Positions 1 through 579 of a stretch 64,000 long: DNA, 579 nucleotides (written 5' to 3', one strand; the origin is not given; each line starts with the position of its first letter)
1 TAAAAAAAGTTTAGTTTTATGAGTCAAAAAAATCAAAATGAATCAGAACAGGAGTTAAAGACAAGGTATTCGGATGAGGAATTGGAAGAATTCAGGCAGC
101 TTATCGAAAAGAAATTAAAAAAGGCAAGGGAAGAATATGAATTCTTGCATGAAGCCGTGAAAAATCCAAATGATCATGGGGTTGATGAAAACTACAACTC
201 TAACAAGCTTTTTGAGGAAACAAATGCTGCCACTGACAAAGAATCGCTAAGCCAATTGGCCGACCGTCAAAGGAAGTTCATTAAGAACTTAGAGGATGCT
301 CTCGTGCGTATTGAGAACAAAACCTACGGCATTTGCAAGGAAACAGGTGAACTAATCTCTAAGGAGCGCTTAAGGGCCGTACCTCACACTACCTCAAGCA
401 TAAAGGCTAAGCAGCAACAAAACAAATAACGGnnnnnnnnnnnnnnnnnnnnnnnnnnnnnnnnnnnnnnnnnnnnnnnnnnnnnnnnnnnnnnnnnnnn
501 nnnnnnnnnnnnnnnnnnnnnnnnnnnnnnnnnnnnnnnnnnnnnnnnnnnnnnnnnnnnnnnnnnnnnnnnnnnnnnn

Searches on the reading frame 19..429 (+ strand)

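Call 35: search_protein_families(library=pfam, proteins=[window:19-429:+], max_evalue=0.01)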
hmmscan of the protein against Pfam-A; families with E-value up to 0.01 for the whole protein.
window:19-429:+ (136 aa): 1 family
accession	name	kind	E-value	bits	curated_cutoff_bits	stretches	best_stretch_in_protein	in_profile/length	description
PF01258.23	zf-dskA_traR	-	2.3e-07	31.1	24.9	1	102-125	2-25/36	Prokaryotic dksA/traR C4-type zinc finger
